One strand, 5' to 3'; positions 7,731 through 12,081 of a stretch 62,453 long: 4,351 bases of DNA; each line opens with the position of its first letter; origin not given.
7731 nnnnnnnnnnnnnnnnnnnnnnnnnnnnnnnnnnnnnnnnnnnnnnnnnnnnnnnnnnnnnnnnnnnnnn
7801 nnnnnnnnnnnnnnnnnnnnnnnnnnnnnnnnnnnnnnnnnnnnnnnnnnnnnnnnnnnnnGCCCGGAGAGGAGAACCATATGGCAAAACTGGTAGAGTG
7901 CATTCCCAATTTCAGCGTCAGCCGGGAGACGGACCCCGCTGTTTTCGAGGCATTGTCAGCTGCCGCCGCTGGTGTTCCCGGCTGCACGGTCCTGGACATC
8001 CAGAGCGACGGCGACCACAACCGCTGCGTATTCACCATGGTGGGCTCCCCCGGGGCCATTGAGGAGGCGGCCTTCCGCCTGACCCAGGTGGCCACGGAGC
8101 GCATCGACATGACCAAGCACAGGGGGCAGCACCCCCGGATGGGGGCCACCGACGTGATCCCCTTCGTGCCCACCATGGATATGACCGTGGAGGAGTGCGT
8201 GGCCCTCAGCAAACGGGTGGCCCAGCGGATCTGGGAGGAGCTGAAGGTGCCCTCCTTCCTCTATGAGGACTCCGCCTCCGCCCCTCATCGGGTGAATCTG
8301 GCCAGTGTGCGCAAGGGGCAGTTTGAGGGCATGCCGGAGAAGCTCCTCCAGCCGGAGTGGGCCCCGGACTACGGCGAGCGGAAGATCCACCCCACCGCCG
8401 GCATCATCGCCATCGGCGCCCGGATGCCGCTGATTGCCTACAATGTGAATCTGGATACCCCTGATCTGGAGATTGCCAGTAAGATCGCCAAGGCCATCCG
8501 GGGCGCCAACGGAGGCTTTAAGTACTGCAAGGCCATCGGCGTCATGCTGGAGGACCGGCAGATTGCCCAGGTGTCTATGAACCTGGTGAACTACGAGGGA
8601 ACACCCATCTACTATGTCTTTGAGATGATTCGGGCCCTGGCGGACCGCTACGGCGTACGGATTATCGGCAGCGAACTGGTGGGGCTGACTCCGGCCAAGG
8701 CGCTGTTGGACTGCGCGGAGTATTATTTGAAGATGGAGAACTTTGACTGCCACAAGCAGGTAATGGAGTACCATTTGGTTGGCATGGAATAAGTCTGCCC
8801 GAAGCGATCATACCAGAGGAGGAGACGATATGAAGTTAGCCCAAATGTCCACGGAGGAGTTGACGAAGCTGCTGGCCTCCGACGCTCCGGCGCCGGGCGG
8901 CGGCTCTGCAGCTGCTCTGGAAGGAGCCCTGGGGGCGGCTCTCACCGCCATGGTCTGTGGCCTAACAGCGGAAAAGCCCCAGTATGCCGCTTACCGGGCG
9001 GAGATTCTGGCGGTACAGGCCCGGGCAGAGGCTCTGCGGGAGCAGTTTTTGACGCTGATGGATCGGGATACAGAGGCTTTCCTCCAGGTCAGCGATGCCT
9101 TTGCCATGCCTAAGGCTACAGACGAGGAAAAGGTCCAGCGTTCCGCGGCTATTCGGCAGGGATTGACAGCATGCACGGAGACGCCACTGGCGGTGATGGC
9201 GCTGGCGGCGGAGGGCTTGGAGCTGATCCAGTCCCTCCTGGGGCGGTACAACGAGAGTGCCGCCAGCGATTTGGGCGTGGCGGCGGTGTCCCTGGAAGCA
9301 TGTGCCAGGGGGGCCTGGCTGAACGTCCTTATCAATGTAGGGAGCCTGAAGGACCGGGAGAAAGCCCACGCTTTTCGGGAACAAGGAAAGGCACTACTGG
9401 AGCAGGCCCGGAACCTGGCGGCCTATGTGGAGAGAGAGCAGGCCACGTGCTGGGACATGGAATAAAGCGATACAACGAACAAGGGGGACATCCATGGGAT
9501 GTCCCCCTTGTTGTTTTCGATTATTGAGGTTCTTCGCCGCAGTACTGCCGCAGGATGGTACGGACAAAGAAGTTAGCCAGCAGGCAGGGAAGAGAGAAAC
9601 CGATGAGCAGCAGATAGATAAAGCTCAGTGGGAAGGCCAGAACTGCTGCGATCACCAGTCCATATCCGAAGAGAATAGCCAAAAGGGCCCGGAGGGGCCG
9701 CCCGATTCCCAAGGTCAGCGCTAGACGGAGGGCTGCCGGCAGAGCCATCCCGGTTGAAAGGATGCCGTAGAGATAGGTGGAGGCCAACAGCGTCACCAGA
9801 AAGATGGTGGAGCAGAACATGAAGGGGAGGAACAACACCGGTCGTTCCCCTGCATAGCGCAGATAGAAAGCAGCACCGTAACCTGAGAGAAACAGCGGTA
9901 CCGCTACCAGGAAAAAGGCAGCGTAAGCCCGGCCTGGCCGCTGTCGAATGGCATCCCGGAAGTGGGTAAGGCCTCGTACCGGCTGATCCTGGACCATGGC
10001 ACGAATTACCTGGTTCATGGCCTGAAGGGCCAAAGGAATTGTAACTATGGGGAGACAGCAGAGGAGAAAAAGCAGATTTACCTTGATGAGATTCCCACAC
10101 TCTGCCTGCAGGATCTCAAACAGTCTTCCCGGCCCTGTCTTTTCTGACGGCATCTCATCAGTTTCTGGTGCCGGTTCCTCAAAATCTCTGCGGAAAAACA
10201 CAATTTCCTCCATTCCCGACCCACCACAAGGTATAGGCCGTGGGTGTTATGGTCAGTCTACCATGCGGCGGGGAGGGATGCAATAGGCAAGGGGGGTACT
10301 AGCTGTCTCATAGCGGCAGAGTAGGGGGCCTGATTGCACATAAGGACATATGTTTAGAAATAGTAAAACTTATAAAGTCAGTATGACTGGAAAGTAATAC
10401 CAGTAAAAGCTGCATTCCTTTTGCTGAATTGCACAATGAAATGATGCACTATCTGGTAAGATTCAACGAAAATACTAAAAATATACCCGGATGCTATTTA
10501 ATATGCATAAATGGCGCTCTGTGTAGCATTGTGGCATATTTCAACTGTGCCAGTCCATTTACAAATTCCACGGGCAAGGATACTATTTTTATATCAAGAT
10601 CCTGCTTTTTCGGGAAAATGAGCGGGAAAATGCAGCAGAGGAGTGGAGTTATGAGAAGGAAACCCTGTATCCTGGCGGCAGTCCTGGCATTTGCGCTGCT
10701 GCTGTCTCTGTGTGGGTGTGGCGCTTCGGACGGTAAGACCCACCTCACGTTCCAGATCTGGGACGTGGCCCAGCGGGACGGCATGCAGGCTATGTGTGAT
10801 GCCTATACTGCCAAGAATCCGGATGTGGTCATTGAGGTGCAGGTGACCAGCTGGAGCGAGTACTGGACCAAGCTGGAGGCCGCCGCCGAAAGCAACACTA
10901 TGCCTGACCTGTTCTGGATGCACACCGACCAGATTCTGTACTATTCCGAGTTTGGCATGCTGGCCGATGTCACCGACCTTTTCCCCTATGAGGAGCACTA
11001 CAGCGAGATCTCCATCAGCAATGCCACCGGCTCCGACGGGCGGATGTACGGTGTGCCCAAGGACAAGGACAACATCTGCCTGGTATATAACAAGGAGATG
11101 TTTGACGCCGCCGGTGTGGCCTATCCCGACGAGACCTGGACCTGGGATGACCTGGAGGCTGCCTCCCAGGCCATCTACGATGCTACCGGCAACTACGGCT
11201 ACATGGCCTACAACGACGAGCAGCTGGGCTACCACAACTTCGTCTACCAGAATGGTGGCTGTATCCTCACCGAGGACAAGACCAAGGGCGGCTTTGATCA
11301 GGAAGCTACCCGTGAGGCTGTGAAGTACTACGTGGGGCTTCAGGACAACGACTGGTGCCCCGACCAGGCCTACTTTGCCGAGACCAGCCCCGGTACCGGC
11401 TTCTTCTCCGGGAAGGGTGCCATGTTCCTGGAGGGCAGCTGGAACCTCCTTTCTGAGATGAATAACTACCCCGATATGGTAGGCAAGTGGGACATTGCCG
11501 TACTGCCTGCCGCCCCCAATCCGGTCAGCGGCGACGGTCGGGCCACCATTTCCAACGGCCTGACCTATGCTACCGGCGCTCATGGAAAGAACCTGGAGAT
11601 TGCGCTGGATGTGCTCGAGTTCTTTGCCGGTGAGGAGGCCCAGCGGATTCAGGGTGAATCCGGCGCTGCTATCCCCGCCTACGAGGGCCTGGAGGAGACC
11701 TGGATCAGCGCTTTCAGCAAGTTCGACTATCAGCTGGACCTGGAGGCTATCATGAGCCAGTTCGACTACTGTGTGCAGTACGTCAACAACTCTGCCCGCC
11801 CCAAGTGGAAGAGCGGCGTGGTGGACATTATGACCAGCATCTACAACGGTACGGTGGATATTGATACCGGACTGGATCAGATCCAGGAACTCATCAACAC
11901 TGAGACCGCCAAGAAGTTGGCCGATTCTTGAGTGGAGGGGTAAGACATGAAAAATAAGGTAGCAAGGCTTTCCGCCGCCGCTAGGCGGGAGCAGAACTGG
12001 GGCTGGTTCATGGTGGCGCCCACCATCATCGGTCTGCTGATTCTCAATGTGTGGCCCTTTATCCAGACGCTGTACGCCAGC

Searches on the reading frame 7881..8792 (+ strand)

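Call 58: search_protein_families(library=pfam, proteins=[window:7881-8792:+], max_evalue=0.00001)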
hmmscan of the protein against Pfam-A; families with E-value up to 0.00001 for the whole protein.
window:7881-8792:+ (303 aa): 2 families
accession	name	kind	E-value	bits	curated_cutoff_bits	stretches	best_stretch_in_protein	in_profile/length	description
PF07837.17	FTCD_N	-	1e-68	231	27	1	4-181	1-176/176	Formiminotransferase domain, N-terminal subdomain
PF02971.19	FTCD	-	3.5e-31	108.5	24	1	184-287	2-111/145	Formiminotransferase domain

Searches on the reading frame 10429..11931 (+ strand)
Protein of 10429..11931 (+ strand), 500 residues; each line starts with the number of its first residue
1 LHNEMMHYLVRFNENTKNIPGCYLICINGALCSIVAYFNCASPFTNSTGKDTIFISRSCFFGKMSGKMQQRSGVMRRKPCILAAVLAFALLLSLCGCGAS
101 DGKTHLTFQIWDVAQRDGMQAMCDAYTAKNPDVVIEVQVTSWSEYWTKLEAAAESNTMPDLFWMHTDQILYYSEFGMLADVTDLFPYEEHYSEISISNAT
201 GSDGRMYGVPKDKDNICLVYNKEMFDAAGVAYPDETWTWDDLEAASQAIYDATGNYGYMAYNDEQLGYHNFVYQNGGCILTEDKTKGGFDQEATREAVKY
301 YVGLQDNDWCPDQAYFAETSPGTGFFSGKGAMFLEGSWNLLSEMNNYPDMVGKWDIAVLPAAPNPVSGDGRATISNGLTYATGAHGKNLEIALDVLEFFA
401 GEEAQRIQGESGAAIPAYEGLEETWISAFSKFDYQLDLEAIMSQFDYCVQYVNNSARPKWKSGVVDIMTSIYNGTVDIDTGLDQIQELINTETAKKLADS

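Call 58: search_protein_families(library=pfam, proteins=[window:10429-11931:+], max_evalue=0.00001)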
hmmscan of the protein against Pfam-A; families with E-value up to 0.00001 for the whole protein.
window:10429-11931:+ (500 aa): 2 families
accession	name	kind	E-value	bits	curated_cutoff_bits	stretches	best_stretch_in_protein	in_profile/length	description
PF01547.30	SBP_bac_1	-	6.1e-33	115.6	26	1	117-405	6-306/307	Bacterial extracellular solute-binding protein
PF13416.11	SBP_bac_8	-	9.2e-31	108.1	27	1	121-422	1-266/279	Bacterial extracellular solute-binding protein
